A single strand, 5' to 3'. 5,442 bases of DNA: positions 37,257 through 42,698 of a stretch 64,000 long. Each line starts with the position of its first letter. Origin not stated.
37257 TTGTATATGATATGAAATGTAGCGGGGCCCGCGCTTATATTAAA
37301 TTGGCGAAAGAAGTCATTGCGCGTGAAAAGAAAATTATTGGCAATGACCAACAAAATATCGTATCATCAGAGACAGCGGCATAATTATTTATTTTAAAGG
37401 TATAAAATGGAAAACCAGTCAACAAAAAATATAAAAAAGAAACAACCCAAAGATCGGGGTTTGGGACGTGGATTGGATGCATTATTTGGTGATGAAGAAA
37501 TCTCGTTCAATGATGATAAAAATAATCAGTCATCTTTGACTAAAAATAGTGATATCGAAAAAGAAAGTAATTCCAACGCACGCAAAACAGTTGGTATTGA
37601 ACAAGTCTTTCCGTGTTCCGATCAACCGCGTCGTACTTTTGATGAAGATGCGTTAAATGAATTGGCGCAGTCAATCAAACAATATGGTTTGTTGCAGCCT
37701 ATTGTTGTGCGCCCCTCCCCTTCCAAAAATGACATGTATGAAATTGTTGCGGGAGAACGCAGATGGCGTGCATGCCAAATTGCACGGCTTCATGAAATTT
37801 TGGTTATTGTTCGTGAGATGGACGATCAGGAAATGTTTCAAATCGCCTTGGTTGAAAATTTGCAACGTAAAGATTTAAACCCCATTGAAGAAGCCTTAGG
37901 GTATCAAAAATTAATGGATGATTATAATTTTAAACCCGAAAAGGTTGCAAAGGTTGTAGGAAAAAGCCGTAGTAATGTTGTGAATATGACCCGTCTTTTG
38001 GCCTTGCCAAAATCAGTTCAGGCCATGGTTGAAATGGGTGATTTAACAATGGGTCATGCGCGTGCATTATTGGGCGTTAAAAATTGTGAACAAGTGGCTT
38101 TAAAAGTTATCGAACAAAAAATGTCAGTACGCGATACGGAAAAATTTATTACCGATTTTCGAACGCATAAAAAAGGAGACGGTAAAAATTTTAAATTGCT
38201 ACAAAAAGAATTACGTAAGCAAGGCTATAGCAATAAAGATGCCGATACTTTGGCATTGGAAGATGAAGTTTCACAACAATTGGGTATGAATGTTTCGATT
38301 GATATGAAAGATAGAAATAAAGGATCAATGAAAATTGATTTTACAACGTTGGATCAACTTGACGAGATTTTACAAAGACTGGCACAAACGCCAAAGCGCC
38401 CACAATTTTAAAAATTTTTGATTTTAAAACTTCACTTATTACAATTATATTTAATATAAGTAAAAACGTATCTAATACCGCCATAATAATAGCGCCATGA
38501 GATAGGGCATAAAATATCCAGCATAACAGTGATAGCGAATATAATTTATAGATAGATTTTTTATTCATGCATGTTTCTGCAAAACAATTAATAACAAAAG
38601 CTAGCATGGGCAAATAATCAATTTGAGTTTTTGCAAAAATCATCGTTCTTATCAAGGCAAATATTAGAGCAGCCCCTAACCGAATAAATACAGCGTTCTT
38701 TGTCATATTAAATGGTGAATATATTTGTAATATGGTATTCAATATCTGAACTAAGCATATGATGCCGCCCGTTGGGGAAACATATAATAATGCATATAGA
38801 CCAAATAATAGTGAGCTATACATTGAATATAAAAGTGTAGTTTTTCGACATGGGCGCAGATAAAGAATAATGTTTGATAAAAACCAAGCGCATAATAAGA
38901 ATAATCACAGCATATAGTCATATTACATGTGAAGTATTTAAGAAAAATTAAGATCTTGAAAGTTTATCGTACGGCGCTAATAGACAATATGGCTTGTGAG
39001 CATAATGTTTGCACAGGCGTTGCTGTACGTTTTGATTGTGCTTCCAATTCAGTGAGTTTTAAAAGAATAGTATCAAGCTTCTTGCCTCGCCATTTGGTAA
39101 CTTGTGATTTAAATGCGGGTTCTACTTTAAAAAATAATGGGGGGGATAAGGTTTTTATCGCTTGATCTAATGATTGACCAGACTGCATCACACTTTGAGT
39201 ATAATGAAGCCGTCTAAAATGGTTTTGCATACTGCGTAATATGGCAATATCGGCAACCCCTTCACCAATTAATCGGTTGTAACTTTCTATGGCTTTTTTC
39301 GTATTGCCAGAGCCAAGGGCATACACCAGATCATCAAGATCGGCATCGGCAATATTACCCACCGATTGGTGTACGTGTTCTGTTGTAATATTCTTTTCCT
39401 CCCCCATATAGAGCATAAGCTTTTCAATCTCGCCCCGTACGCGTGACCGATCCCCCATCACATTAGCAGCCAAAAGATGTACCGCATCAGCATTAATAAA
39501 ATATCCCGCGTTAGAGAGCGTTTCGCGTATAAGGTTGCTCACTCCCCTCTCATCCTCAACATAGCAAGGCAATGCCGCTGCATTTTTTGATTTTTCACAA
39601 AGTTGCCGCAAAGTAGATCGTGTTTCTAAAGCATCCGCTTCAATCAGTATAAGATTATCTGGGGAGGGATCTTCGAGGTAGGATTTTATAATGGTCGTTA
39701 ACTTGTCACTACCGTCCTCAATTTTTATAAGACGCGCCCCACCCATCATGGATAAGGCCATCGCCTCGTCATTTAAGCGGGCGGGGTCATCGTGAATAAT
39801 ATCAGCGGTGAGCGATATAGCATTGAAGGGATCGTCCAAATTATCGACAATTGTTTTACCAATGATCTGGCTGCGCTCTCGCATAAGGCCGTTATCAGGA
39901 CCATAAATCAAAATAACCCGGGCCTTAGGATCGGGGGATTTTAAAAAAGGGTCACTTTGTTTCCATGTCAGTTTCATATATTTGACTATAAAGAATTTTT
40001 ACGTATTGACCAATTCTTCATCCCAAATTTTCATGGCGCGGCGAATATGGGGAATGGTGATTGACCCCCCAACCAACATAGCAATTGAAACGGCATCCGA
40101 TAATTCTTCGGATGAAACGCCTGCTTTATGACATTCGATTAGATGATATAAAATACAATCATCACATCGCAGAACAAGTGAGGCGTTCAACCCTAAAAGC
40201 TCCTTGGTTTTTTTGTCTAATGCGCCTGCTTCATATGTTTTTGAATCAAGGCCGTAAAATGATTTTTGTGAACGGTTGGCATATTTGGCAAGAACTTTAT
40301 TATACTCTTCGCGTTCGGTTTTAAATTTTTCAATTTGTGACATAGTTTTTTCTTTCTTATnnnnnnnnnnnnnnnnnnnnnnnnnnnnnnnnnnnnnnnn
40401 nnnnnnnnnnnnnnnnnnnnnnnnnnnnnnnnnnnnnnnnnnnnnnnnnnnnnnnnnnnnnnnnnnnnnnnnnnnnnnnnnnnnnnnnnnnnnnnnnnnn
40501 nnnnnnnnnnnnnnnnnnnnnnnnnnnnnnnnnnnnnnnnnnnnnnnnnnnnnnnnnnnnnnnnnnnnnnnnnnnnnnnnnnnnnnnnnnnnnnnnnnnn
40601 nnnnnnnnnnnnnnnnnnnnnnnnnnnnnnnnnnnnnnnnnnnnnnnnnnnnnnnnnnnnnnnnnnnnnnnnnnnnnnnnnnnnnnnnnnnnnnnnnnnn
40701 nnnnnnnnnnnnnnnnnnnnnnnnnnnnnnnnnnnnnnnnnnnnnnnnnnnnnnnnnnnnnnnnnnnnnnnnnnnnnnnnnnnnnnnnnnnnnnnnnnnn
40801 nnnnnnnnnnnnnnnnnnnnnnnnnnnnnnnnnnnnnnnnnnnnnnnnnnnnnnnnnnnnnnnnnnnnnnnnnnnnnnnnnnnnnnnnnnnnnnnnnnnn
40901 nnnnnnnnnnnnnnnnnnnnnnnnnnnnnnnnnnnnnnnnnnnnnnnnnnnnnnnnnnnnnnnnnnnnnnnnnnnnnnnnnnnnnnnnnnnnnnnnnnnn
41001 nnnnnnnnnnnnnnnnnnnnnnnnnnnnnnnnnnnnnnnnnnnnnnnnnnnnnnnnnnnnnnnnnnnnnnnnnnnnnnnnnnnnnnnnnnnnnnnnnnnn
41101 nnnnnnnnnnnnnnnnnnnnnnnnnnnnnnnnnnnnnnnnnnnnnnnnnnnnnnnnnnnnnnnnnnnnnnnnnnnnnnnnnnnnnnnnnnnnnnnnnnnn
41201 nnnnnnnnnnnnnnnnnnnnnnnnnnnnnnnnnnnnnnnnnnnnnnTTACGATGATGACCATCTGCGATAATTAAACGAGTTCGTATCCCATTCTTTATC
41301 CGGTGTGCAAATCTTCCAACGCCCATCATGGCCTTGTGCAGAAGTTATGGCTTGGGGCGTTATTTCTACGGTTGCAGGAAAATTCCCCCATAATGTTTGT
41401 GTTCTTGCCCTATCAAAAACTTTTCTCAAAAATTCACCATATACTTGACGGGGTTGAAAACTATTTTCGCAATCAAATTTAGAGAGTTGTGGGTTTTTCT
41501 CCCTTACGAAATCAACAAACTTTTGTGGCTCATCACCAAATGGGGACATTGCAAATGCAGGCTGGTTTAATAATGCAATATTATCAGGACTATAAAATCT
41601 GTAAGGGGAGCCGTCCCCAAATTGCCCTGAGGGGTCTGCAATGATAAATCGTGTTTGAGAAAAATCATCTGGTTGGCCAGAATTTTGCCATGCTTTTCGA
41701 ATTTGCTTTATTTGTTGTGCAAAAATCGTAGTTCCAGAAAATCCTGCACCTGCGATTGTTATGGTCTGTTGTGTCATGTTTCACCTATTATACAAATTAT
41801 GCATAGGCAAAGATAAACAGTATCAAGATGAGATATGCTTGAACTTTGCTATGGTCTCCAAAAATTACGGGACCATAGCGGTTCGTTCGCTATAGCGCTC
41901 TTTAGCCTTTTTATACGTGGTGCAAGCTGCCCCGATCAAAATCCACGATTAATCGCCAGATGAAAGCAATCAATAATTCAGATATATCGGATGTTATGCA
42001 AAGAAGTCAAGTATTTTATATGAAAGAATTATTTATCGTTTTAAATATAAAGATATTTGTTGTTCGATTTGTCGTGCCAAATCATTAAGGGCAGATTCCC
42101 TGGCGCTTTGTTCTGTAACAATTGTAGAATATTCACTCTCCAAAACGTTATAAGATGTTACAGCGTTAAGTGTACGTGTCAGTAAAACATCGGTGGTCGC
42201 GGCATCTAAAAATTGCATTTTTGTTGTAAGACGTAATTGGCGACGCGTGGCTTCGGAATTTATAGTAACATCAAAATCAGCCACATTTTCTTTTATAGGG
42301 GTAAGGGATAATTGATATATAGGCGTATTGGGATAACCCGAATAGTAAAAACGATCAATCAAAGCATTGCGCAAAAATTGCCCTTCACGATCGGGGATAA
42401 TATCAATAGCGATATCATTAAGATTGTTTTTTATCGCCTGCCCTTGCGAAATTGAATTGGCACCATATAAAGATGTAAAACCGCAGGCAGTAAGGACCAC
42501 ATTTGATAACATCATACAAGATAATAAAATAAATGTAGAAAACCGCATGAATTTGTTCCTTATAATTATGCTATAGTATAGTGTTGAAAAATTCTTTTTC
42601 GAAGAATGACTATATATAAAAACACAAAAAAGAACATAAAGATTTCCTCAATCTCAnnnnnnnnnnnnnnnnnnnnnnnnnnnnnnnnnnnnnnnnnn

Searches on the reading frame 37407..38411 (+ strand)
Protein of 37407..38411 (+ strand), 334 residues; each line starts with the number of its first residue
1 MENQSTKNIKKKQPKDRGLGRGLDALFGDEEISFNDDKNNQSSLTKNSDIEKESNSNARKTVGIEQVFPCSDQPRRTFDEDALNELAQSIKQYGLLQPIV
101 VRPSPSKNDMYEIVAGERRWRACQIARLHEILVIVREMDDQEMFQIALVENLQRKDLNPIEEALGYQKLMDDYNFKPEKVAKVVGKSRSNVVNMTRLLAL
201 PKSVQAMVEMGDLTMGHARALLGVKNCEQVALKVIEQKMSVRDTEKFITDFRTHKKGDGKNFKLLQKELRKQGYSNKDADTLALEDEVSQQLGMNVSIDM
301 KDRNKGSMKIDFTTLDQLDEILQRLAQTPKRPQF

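Call 66: search_protein_families(library=pfam, proteins=[window:37407-38411:+], max_evalue=0.0001)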
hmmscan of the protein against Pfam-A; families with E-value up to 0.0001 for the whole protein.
window:37407-38411:+ (334 aa): 3 families
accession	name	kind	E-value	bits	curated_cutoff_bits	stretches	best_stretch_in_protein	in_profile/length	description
PF17762.8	HTH_ParB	-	4e-33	114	22.6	1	155-251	1-100/102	ParB HTH domain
PF02195.25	ParB_N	-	7.8e-33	112.9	26.3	1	61-153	5-95/95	ParB N-terminal domain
PF23552.2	ParB_C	-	1.7e-16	59.9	23.8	1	277-325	1-49/50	ParB dimerisation domain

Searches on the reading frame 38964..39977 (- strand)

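Call 66: search_protein_families(library=pfam, proteins=[window:38964-39977:-], max_evalue=0.0001)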
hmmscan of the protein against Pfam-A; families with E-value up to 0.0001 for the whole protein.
window:38964-39977:- (337 aa): 2 families
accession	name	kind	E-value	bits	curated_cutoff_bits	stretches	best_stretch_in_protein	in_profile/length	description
PF21694.2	DNA_pol3_delta_C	-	1.3e-09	38.5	27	1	216-326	6-114/121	DNA polymerase III delta subunit, C-terminal domain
PF06144.19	DNA_pol3_delta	-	5.9e-06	26.7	21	1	23-129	2-116/124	DNA polymerase III, delta subunit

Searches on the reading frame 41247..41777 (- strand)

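Call 67: search_protein_families(library=pfam, proteins=[window:41247-41777:-], max_evalue=0.0001)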
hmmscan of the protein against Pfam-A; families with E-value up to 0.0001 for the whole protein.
window:41247-41777:- (176 aa): 1 family
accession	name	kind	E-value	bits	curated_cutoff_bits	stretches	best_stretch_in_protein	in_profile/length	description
PF13454.12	NAD_binding_9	-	6.2e-17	62.4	21.8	1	8-162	2-141/155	FAD-NAD(P)-binding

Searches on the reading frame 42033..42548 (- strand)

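Call 67: search_protein_families(library=pfam, proteins=[window:42033-42548:-], max_evalue=0.0001)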
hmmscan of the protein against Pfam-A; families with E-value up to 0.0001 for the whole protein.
window:42033-42548:- (171 aa): 1 family
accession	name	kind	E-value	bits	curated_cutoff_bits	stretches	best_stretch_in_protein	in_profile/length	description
PF04390.17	LptE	-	4.8e-07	30.9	23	1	44-165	2-114/118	Lipopolysaccharide-assembly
